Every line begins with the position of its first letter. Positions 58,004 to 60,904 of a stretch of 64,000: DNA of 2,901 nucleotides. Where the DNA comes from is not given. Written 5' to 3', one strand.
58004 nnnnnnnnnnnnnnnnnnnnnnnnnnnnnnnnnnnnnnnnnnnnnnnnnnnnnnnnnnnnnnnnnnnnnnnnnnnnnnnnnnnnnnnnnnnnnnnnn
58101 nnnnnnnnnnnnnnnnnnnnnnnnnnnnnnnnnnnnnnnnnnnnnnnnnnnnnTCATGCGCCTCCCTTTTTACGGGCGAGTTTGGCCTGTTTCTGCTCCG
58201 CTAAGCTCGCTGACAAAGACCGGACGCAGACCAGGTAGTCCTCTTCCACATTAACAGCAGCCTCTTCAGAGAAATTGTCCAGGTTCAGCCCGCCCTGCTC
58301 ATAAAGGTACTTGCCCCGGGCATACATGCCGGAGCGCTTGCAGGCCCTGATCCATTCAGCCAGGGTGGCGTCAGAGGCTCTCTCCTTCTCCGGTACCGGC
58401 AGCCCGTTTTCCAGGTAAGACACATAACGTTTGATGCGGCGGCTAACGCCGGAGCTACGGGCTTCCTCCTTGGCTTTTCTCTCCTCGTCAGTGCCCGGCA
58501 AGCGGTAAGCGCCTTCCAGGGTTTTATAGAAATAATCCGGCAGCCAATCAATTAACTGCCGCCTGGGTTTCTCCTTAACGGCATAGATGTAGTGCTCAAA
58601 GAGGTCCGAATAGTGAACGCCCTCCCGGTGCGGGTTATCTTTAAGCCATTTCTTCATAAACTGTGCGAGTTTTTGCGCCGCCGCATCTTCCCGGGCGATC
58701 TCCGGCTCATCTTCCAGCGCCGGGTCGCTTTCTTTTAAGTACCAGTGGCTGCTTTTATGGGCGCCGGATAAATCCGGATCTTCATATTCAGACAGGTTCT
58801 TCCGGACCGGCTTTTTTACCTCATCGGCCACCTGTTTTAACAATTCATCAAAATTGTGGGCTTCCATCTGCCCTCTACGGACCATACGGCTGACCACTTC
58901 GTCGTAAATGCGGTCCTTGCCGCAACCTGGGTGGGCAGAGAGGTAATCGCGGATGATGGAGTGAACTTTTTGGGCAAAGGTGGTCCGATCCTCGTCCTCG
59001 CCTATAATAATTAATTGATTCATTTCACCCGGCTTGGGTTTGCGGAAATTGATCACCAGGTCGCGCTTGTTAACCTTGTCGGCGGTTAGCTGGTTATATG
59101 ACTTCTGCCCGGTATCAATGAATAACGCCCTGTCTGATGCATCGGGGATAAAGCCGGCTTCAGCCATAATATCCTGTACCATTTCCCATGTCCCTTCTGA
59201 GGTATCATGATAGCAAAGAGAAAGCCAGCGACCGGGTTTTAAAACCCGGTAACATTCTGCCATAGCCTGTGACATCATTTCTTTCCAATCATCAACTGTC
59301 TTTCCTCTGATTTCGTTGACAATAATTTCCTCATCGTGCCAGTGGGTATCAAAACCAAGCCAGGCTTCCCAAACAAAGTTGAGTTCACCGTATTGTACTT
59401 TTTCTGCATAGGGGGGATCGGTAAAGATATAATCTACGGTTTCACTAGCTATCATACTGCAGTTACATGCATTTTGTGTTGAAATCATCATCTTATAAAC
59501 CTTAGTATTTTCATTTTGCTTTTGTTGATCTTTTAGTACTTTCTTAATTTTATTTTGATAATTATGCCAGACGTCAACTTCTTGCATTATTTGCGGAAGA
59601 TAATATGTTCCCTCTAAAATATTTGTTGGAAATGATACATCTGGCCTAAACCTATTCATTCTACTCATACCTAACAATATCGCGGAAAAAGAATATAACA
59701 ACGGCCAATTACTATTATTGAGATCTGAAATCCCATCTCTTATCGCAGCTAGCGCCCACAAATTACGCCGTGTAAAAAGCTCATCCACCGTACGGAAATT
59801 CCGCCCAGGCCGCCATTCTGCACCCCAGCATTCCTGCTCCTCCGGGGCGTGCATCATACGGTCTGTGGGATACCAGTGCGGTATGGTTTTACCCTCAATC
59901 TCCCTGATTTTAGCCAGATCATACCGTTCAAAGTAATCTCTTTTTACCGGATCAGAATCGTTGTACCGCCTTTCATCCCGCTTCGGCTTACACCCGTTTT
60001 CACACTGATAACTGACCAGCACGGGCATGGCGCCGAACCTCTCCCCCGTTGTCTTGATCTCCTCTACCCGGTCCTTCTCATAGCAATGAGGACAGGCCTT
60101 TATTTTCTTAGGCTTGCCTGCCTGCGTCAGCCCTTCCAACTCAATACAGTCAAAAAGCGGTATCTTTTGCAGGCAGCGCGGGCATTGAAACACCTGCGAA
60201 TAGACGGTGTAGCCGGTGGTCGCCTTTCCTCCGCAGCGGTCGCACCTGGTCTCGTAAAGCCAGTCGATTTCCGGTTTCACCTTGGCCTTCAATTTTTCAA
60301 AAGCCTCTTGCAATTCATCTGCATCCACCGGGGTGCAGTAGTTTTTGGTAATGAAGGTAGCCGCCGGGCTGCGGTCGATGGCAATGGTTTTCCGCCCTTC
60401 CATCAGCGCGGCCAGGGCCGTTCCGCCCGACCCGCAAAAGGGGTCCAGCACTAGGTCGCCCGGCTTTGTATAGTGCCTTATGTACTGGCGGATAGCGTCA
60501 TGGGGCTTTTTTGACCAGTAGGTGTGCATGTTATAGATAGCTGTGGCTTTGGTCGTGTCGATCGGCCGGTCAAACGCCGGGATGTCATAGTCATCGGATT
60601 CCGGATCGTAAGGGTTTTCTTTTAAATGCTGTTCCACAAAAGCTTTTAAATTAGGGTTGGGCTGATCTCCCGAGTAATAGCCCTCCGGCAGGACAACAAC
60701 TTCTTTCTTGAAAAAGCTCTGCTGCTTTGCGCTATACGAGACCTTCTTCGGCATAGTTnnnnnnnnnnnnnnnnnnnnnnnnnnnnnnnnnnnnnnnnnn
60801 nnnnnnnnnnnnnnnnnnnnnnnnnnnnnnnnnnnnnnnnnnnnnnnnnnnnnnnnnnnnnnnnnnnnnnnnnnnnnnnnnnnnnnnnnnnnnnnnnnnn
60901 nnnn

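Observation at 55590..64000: BREX-like operon with a gene order and composition I cannot match to a published type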

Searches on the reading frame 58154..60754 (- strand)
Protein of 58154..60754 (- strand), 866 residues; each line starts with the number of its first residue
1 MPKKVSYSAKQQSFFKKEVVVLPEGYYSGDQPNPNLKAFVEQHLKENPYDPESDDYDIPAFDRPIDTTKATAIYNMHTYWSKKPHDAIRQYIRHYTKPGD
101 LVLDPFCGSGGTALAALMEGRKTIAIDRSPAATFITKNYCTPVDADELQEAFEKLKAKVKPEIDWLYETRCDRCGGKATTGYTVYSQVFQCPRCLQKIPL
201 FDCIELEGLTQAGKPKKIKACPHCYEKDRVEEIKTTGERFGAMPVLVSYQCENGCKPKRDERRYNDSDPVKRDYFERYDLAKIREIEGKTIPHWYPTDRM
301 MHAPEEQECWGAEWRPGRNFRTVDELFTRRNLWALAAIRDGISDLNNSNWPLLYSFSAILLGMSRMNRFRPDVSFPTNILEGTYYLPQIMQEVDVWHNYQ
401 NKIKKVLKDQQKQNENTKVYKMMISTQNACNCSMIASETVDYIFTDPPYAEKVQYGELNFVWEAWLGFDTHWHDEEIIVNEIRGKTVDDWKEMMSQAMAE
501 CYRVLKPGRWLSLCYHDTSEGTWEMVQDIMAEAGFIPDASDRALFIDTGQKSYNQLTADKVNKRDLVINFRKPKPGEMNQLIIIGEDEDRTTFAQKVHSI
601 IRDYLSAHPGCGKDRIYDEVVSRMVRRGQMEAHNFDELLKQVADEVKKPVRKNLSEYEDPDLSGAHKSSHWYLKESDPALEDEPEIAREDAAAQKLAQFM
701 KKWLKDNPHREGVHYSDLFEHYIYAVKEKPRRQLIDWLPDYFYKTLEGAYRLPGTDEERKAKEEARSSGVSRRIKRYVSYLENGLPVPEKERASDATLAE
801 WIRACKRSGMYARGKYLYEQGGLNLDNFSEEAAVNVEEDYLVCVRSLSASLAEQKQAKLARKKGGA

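Call 3: search_protein_families(library=pfam, proteins=[window:58154-60754:-])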
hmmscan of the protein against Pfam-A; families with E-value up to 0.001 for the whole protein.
window:58154-60754:- (866 aa): 4 families
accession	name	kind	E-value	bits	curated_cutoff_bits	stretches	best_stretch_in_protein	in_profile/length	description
PF01555.25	N6_N4_Mtase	-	9.2e-20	72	26.7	1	71-131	159-214/221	DNA methylase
PF01170.24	UPF0020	-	4.7e-07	30.1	22.3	0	97-134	27-64/197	RMKL-like, methyltransferase domain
PF03602.21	Cons_hypoth95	-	1.7e-06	28.3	24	0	411-454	85-128/182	Conserved hypothetical protein 95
PF02086.21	MethyltransfD12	-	0.00046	20.4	22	0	98-170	20-92/253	D12 class N6 adenine-specific DNA methyltransferase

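Call 4: search_protein_families(library=padloc, proteins=[window:58154-60754:-])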
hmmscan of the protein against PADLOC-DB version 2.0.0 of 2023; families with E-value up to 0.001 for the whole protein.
window:58154-60754:- (866 aa): 58 families (the best 25 are shown)
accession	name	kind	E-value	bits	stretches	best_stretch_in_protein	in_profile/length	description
PDLC02541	PglX|PglXI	-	1.8e-112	375.1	2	121-641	189-701/919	PglXI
PDLC03346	MTase_II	-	2.8e-77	258.4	3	181-580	362-744/1068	Type II methyltransferase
PDLC03312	MTase_II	-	4.8e-77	257.8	1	63-573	181-665/1344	Type II methyltransferase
PDLC03319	MTase_II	-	5.6e-30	102.6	2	323-572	169-422/503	Type II methyltransferase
PDLC03380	MTase_II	-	1.1e-20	72.2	2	339-514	173-338/393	Type II methyltransferase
PDLC03367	MTase_II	-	1.1e-18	65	2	72-229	15-157/633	Type II methyltransferase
PDLC03325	MTase_II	-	1.2e-18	65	2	405-513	260-360/426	Type II methyltransferase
PDLC03371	MTase_II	-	7.2e-16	56.5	1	81-130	193-242/260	Type II methyltransferase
PDLC03353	MTase_II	-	4.4e-15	53.9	2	83-127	193-237/260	Type II methyltransferase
PDLC03322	MTase_II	-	2.4e-14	51.1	1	73-162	36-128/446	Type II methyltransferase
PDLC03228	MTase_II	-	5.2e-14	50.6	1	80-141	145-206/227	Type II methyltransferase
PDLC03299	MTase_II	-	9.5e-14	49.6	1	79-129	196-246/296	Type II methyltransferase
PDLC03339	MTase_II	-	5.5e-13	46.4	1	78-139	209-270/399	Type II methyltransferase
PDLC04134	mad2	-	7.8e-13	46.1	1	87-138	278-331/492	mads_2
PDLC03265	MTase_II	-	2.5e-12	44.9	1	81-130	269-318/333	Type II methyltransferase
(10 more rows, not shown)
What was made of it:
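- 58154..60754 (-): PglXI-class N6-adenine DNA methyltransferase, 866 aa. Motif I is DPFCGSG at 104-110. A Cys-rich (8 Cys) insert follows, then motif IV DPPY at 446-449 and a helical C-terminal region. PADLOC PglXI scores 1.8e-112 (call 4).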

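Call 6: search_protein_families(library=ncbifam, proteins=[window:58154-60754:-])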
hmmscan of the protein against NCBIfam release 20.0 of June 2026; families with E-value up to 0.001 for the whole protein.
window:58154-60754:- (866 aa): 5 families
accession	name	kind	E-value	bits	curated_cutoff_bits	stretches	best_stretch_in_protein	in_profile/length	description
NF042963.1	DUF1156_antiphage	equivalog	4.6e-12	44.9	1000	1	321-505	461-639/960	anti-phage-associated DUF1156 domain-containing protein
NF010253.0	PRK13699.1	subfamily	8.5e-11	42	244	1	78-127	143-192/226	DNA methyltransferase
NF008572.0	PRK11524.1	equivalog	2.8e-10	39.8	292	1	79-128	195-244/294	adenine-specific DNA-methyltransferase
NF050803.1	DnaMtaseCcrMCaul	equivalog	1.2e-09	37.5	830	1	81-149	188-256/350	adenine-specific DNA-methyltransferase CcrM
TIGR01177.1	TIGR01177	hypoth_equivalog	3.1e-06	26.8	316.55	0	97-127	181-211/330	TIGR01177 family methyltransferase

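Call 60: search_dna_similar(query=window:58154-60754:-, collection=plasmids, mode=protein, max_rows=15)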
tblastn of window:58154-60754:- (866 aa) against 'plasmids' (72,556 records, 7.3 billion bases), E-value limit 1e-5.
Records with a match: 57; places in all: 77; records where one place covers at least 80% of the query: 1.
Best place of each record, by identity: <60% 57.
By first word of the organism name: Streptomyces 4; Paenarthrobacter 3; Enterococcus 2; Haloplanus 2; Clostridium 2; Burkholderia 2; Bosea 2; Salmonella 2; Halorarius 1; Roseicitreum 1; and 36 more.
By predicted mobility (MOB-suite, as given by PLSDB): non-mobilizable 42; conjugative 12; mobilizable 3.
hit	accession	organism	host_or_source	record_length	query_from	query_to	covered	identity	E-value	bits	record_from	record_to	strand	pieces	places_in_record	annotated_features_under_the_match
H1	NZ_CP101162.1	Halorarius halobius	cell culture,salt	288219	73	783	82%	30.3%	3e-78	285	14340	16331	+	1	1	DNA methyltransferase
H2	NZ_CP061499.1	Roseicitreum antarcticum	Intertidal sediment,Sandy intertidal ...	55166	32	627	69%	30.0%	3e-63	240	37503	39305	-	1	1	DNA methyltransferase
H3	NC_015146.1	Pseudarthrobacter phenanthrenivorans Sphe3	creosote-polluted soil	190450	51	598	63%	31.4%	4e-65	246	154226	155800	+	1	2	DNA methyltransferase | helix-turn-helix transcriptional regulator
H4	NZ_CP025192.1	Roseomonas mucosa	Homo sapiens,clinical, human skin, ...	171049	26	576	64%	30.6%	4e-60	231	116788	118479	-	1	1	DNA methyltransferase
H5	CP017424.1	Arthrobacter sp. ZXY-2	whole organism,soil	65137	51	576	61%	31.3%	6e-65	245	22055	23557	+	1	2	DNA methylase | transcriptional regulator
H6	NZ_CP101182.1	Paenarthrobacter ureafaciens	mixed culture,soil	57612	51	576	61%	30.9%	8e-65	245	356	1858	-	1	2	DNA methyltransferase | helix-turn-helix transcriptional regulator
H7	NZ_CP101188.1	Paenarthrobacter ureafaciens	mixed culture,soil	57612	51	576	61%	30.9%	8e-65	245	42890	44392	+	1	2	DNA methyltransferase | helix-turn-helix transcriptional regulator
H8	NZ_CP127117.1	Paenarthrobacter sp. R1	cell culture,sediment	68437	51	576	61%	30.9%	8e-65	245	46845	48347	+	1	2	DNA methyltransferase | helix-turn-helix transcriptional regulator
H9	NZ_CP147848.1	Kurthia gibsonii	water,water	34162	72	653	67%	27.0%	6e-42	199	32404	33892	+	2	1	DNA methyltransferase | helix-turn-helix domain-containing protein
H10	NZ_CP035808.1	Thiospirochaeta perfilievii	cell culture,Thiodendron" bacterial ...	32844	16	584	66%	26.8%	5e-42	174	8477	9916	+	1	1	DNA methyltransferase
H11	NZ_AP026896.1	Aeromonas caviae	Microbe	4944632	17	506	57%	30.3%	3e-60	231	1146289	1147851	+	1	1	none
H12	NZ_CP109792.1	Leisingera thetidis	-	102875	32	576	63%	26.5%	5e-52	206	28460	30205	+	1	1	site-specific DNA-methyltransferase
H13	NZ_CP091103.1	Enterococcus faecium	pig,pure culture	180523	17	582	65%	24.9%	1e-47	192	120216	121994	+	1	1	DNA methyltransferase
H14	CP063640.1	Enterococcus faecium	Homo sapiens,rectal swab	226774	17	582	65%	24.9%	2e-47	192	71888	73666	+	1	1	DNA methylase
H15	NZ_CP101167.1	Haloglomus halophilum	cell culture,salt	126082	50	554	58%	24.1%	1e-21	109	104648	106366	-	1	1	DUF1156 domain-containing protein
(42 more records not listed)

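Call 61: get_annotated_region(hit=H1, flank=12000)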
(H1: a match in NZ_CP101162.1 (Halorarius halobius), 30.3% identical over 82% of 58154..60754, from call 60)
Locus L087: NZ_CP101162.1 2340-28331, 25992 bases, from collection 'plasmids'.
description: Halorarius halobius strain ZY10 plasmid unnamed1, complete sequence
organism: Halorarius halobius (NCBI taxid 2962671)
taxonomy: Archaea; Euryarchaeota; Halobacteria; Halobacteriales; Haloarculaceae; Halorarius; Halorarius halobius
host: -; source: cell culture,salt; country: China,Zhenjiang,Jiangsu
typing (MOB-suite, as given by PLSDB): non-mobilizable
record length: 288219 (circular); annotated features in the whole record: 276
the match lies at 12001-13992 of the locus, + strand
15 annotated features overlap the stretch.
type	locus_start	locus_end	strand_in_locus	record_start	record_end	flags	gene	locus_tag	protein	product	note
CDS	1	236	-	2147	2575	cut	-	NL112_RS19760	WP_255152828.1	TRAM domain-containing protein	-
CDS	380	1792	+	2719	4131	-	-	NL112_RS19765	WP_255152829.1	DEAD/DEAH box helicase family protein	-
CDS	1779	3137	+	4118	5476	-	-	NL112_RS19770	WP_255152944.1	DUF790 family protein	-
CDS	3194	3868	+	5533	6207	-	-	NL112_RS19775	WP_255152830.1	RNA polymerase subunit sigma-70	-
CDS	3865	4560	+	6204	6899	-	-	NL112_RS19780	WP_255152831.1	nucleotidyltransferase family protein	-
CDS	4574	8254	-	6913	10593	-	-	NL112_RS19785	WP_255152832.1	UvrD-helicase domain-containing protein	-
CDS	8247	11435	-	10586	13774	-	-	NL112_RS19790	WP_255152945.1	PD-(D/E)XK nuclease family protein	-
CDS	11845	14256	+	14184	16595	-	-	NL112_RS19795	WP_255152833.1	DNA methyltransferase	-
CDS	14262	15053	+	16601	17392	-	-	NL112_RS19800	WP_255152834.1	BrxA family protein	-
CDS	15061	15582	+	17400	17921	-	-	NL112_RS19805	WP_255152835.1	hypothetical protein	-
CDS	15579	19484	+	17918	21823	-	-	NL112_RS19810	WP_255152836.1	hypothetical protein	-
CDS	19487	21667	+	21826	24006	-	-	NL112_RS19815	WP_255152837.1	PglZ domain-containing protein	-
CDS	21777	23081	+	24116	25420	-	-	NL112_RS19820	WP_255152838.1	metallophosphoesterase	-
CDS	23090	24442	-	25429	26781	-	-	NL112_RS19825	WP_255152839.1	hypothetical protein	-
CDS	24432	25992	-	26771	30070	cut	-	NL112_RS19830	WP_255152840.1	AAA family ATPase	-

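Call 67: search_protein_families(library=pfam, proteins=[L087:15579-19481:+, L087:15061-15579:+, L087:19487-21664:+, L087:11845-14253:+], max_evalue=0.01)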
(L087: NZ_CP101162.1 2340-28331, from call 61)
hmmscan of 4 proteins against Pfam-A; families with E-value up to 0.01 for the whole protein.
L087:15579-19481:+ (1301 aa): 0 families

L087:15061-15579:+ (173 aa): 0 families

L087:19487-21664:+ (726 aa): 1 family
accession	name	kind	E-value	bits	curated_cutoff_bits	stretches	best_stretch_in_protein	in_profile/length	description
PF08665.17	PglZ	-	8.3e-10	39.4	25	1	457-637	3-171/179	PglZ domain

L087:11845-14253:+ (803 aa): 3 families
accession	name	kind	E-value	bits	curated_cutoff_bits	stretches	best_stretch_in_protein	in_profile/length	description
PF01555.25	N6_N4_Mtase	-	2.2e-12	47.8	26.7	2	57-109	160-212/221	DNA methylase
PF03602.21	Cons_hypoth95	-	0.0011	19.2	24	0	382-435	101-153/182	Conserved hypothetical protein 95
PF01155.25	HypA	-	0.0052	17.2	28.9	0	190-241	69-110/112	Hydrogenase/urease nickel incorporation, metallochaperone, hypA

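Call 82: get_annotated_region(hit=H2, flank=12000)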
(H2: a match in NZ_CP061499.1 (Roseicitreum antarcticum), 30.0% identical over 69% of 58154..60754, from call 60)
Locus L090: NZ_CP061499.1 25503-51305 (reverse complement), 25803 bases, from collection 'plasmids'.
description: Roseicitreum antarcticum strain ZS2-28 plasmid pRA04, complete sequence
organism: Roseicitreum antarcticum (NCBI taxid 564137)
taxonomy: Bacteria; Pseudomonadota; Alphaproteobacteria; Rhodobacterales; Paracoccaceae; Roseicitreum; Roseicitreum antarcticum
host: -; source: Intertidal sediment,Sandy intertidal sediment; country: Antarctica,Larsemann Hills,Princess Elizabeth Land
typing (MOB-suite, as given by PLSDB): non-mobilizable; replicon rep_cluster_613
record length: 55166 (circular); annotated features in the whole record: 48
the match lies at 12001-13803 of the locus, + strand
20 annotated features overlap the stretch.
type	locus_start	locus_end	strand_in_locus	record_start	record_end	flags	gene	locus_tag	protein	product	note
CDS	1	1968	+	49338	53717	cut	-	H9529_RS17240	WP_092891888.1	strawberry notch family protein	-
CDS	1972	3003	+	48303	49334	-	-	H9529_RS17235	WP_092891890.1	toprim domain-containing protein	-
CDS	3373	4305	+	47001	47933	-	-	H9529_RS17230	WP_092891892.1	DUF2493 domain-containing protein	-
CDS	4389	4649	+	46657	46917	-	-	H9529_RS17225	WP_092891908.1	WGR domain-containing protein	-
CDS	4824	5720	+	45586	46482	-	-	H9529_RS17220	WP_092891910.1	WYL domain-containing protein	-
CDS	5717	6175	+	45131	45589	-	brxF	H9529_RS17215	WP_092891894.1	BREX-3 system P-loop-containing protein BrxF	-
CDS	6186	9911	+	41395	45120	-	-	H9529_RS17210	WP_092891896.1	DUF6079 family protein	-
CDS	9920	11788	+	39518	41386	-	-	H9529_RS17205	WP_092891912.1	RNA-binding domain-containing protein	-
CDS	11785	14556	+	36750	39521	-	-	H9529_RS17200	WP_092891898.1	DNA methyltransferase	GO:0006306 - DNA methylation [Evidence IEA]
CDS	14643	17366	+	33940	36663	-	-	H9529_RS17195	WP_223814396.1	helicase-related protein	-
CDS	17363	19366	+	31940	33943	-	pglZ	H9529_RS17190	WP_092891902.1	BREX-3 system phosphatase PglZ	-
CDS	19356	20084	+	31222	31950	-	-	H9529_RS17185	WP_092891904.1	hypothetical protein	-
CDS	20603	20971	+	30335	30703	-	-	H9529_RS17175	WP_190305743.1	transposase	GO:0006313 - DNA transposition [Evidence IEA]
CDS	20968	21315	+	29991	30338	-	tnpB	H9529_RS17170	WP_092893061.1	IS66 family insertion sequence element accessory protein TnpB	-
CDS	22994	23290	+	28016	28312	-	-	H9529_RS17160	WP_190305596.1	hypothetical protein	-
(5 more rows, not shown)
